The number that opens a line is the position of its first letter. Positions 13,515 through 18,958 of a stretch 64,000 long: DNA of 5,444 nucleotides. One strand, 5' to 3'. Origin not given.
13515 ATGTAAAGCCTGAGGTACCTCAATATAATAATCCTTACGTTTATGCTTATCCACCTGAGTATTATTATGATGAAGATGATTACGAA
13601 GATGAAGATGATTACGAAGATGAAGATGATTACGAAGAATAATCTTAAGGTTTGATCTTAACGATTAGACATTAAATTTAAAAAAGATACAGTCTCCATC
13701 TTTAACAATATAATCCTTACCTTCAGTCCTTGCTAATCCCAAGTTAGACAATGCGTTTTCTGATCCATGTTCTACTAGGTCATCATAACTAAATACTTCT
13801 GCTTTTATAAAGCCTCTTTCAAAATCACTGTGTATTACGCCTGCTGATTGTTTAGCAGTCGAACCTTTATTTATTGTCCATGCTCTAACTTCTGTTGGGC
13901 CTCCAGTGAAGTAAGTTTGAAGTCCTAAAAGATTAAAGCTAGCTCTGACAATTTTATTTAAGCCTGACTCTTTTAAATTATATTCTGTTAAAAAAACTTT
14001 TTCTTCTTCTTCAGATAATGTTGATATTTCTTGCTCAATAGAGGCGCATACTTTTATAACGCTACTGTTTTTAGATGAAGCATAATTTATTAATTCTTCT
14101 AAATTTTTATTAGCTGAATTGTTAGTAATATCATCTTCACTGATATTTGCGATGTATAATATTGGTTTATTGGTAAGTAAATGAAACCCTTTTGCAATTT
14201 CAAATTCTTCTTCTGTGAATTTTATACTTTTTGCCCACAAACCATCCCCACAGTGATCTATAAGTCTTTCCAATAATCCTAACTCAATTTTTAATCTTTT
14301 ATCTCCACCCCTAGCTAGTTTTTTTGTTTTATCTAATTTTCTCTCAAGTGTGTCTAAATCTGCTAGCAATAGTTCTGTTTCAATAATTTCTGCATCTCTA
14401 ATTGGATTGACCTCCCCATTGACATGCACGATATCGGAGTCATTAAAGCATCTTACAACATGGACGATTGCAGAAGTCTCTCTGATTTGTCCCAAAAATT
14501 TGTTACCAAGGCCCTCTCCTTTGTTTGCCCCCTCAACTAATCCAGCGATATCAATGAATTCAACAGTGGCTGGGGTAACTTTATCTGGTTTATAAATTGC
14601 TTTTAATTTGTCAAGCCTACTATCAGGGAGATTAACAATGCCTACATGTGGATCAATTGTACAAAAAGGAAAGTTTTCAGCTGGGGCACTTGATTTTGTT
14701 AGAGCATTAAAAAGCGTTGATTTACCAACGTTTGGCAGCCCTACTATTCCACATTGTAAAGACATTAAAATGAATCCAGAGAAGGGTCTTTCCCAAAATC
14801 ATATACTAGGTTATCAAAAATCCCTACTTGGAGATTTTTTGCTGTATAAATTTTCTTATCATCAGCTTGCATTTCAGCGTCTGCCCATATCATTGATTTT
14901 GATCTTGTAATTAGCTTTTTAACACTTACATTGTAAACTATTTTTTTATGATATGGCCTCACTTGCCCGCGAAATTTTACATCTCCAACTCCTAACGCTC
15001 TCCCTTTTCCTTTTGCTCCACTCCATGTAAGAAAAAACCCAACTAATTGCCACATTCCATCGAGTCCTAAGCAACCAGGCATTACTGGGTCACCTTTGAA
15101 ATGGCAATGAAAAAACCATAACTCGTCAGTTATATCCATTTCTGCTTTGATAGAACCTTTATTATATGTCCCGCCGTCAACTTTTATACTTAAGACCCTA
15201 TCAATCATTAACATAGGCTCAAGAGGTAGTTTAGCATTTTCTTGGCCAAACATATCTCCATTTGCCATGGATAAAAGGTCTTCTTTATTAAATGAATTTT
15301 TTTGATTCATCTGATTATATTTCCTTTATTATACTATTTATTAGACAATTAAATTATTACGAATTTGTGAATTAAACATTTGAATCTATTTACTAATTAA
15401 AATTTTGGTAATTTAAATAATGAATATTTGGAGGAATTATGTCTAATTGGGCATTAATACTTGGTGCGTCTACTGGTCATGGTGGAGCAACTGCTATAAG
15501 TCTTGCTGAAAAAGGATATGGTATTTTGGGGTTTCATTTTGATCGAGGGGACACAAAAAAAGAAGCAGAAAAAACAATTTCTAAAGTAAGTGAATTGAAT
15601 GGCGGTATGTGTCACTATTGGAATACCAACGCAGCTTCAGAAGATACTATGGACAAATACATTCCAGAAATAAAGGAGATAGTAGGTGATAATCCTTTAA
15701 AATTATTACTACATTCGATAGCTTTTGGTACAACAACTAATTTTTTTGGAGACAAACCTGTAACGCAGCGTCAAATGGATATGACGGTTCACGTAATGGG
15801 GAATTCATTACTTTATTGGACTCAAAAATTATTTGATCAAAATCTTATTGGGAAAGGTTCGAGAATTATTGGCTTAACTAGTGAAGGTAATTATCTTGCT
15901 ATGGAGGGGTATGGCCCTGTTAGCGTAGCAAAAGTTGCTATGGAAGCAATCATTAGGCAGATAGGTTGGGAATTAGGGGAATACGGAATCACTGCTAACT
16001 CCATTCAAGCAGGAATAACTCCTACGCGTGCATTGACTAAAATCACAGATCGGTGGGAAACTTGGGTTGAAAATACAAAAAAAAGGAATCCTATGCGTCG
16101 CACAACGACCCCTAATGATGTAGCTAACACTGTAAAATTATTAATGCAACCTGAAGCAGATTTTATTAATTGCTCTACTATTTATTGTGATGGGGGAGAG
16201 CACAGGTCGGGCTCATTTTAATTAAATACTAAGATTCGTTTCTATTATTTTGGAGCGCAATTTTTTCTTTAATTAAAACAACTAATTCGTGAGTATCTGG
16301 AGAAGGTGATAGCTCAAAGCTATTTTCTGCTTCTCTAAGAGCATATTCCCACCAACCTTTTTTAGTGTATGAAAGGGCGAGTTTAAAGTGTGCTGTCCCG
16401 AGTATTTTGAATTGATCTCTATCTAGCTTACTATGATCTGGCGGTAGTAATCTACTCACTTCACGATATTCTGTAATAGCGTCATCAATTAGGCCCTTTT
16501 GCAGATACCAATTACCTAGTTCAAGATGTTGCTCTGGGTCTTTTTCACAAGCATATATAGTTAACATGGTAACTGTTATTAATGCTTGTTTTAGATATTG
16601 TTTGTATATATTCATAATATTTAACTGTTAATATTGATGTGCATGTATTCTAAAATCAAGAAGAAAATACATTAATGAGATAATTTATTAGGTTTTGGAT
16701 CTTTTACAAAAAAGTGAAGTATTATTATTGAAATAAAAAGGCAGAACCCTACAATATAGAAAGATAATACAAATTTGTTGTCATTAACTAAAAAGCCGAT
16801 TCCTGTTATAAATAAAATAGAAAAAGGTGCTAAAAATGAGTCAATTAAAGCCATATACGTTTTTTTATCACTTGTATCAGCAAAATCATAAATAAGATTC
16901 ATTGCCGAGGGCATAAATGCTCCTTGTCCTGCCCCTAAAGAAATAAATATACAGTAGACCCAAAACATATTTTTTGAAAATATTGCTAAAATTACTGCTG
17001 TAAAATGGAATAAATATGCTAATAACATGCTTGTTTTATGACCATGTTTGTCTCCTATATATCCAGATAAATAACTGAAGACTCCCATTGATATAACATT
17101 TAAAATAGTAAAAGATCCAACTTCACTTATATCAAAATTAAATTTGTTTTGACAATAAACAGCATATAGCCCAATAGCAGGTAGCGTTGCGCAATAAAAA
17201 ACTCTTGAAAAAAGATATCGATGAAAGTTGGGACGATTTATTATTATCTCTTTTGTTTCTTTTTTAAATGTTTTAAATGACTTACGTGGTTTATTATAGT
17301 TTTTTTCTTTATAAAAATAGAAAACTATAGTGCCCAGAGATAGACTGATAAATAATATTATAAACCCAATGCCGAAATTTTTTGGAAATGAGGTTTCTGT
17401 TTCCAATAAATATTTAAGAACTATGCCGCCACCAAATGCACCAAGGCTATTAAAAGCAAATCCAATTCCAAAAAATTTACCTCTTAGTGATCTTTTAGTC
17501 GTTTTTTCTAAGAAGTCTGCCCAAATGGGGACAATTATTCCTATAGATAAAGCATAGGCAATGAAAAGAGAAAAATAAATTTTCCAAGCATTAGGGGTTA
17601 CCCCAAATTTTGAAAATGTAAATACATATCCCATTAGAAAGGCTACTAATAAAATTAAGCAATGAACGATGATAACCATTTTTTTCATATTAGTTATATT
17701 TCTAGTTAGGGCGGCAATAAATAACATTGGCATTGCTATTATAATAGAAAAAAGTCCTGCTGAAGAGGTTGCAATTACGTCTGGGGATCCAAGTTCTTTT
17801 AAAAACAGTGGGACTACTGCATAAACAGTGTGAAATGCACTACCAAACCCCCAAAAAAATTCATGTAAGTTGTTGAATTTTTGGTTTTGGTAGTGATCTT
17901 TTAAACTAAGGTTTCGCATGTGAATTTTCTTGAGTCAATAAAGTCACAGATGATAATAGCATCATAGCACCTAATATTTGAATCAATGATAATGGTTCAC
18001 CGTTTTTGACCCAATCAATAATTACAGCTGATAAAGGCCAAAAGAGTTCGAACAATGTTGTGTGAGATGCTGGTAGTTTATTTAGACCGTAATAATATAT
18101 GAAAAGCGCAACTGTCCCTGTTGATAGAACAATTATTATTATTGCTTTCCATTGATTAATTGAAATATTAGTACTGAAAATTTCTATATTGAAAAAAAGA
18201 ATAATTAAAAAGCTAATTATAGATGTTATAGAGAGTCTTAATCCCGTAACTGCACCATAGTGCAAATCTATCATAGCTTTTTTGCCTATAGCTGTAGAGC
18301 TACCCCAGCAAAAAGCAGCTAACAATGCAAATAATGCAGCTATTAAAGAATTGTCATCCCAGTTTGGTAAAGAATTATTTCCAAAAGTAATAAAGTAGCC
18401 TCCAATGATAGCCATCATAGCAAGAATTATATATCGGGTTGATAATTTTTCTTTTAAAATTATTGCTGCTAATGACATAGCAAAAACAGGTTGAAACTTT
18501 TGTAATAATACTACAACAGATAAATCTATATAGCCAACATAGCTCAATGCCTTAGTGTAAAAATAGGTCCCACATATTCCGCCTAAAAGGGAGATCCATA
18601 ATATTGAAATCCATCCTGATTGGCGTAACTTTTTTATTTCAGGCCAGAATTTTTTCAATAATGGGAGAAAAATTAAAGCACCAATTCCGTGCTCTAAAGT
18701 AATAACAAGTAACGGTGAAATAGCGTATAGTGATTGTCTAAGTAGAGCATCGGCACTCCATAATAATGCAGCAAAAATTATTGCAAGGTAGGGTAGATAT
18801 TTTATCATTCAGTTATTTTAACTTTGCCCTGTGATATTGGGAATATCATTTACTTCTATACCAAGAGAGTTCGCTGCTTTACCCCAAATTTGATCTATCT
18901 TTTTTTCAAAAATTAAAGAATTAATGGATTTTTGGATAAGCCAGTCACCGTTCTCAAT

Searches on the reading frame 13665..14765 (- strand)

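Call 82: search_protein_families(library=pfam, proteins=[window:13665-14765:-], max_evalue=0.0001)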
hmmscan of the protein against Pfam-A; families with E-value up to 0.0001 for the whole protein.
window:13665-14765:- (366 aa): 3 families
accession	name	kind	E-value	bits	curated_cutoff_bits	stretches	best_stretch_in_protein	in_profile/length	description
PF06071.19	YchF-GTPase_C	-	1.7e-36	124.6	27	1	282-365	1-84/84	Protein of unknown function (DUF933)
PF01926.29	MMR_HSR1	-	1.8e-21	76.8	21.9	1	5-113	2-90/113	50S ribosome-binding GTPase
PF02421.24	FeoB_N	-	1.3e-07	31.7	27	1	5-47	3-45/156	Ferrous iron transport protein B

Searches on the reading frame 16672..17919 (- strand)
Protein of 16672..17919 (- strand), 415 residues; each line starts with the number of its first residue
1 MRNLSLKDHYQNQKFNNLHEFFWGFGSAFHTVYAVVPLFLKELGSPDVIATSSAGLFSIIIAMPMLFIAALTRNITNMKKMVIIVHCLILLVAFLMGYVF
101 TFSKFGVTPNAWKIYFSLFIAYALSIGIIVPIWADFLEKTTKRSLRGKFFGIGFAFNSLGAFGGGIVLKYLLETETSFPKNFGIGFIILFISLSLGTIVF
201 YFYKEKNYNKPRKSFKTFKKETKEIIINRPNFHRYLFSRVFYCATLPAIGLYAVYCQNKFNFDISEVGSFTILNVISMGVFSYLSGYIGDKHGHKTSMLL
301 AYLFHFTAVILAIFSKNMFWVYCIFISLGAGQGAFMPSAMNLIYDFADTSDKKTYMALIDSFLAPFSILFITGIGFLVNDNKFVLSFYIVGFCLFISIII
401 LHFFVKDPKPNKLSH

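Call 83: search_protein_families(library=pfam, proteins=[window:16672-17919:-], max_evalue=0.0001)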
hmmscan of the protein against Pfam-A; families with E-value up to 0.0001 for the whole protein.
window:16672-17919:- (415 aa): 2 families
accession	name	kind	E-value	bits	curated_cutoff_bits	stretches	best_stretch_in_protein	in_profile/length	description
PF07690.21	MFS_1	-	3.5e-28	99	33.4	3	249-411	15-179/347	Major Facilitator Superfamily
PF13347.12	MFS_2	-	2e-10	40.3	27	1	87-369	74-365/427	MFS/sugar transport protein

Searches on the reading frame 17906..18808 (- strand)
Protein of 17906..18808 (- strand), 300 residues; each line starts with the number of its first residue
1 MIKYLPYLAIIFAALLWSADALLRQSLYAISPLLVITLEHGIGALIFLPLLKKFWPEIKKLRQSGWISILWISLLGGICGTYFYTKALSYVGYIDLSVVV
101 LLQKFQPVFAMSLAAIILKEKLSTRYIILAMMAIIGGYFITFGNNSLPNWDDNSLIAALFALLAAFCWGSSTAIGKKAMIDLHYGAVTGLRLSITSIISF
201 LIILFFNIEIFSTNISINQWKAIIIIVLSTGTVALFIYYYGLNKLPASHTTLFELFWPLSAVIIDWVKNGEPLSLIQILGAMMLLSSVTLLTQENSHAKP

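Call 83: search_protein_families(library=pfam, proteins=[window:17906-18808:-], max_evalue=0.0001)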
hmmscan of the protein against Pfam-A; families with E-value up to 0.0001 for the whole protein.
window:17906-18808:- (300 aa): 1 family
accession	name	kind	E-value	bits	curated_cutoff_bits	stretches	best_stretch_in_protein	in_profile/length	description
PF00892.27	EamA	-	1.6e-35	122.8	28.2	2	156-292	2-134/135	EamA-like transporter family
